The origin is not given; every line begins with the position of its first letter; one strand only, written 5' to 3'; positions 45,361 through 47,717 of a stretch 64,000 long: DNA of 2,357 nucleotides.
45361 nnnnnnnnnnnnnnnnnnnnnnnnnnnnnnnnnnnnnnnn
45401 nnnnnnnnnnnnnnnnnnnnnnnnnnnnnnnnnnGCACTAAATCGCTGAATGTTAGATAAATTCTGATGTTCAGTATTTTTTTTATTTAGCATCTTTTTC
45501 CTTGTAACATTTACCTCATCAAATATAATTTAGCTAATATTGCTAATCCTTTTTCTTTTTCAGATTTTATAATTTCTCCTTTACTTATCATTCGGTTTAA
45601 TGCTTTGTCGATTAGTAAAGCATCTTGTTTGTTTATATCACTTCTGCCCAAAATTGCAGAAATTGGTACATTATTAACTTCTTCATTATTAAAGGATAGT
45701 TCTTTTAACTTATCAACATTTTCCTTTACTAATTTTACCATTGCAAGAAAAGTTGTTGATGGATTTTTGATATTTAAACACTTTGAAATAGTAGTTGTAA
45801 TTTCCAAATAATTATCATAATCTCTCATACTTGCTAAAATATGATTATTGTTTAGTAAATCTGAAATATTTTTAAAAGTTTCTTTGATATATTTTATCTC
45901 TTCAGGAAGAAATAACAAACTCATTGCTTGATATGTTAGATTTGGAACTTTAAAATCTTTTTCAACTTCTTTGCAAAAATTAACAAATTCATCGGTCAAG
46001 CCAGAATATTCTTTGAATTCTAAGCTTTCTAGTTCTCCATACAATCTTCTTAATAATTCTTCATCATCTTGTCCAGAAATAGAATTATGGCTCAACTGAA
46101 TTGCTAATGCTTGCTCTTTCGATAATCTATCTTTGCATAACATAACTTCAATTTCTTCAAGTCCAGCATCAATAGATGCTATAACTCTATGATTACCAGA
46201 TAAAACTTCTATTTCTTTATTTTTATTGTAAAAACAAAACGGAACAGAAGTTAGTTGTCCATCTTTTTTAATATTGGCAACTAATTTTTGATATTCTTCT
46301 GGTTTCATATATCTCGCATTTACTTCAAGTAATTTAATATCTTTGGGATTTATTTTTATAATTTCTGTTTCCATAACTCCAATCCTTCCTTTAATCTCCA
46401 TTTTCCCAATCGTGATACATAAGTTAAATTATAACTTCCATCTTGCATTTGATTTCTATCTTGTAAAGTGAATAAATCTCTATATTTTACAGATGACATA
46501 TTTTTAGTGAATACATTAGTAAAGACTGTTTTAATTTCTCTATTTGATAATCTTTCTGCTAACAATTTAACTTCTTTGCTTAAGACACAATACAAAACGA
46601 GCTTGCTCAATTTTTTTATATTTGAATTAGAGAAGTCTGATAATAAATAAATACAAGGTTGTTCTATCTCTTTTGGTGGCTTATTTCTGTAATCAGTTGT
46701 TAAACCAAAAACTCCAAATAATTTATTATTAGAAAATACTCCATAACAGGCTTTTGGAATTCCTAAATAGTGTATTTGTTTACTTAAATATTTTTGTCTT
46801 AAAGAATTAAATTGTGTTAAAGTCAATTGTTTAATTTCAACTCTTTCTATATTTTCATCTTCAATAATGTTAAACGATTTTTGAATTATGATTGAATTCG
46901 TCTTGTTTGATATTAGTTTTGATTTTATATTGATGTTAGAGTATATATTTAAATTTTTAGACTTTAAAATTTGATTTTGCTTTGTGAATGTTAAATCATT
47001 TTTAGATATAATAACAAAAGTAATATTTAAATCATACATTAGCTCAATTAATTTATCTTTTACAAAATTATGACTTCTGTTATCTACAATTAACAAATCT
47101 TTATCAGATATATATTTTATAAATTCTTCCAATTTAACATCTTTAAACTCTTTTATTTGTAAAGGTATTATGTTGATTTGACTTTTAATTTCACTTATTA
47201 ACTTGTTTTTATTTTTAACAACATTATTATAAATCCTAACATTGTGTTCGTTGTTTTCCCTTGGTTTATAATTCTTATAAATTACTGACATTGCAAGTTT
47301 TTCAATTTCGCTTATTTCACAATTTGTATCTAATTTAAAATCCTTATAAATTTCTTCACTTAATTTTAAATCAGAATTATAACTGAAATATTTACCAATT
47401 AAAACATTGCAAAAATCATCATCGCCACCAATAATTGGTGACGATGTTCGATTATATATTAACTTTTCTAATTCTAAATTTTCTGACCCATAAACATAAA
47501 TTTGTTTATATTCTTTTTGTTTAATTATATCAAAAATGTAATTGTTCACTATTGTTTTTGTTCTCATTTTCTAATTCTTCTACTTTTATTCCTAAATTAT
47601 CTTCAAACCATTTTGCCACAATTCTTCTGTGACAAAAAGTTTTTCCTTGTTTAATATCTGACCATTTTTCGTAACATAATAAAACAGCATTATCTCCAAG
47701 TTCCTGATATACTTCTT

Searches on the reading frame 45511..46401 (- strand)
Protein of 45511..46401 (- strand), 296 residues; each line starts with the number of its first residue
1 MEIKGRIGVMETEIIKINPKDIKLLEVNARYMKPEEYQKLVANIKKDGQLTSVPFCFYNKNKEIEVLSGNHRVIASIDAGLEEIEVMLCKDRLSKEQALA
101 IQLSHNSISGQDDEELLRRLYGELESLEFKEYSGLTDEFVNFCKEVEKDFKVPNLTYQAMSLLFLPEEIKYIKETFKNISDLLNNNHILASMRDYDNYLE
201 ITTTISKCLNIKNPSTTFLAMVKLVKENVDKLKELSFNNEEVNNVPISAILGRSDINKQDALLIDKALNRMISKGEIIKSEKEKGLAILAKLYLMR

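Call 7: search_protein_families(library=ncbifam, proteins=[window:45511-46401:-], max_evalue=0.00001)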
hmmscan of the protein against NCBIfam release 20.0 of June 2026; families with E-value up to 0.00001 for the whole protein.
window:45511-46401:- (296 aa): 1 family
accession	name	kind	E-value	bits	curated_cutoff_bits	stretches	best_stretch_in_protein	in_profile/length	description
TIGR00180.1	parB_part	domain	5.2e-06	26.3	58.45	0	13-106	4-97/186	ParB/RepB/Spo0J family partition protein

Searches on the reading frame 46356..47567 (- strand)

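Call 7: search_protein_families(library=ncbifam, proteins=[window:46356-47567:-], max_evalue=0.00001)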
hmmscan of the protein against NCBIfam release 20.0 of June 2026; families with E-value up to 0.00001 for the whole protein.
window:46356-47567:- (403 aa): 0 families

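Call 22: search_protein_families(library=pfam, proteins=[window:46356-47567:-], max_evalue=0.001)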
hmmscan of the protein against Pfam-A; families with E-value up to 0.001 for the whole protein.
window:46356-47567:- (403 aa): 1 family
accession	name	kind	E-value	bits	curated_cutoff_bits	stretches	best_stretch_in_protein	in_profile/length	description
PF22559.2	GNAT-phage-like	-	3.5e-37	128.2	27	1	242-402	3-162/164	Phage GNAT-like domain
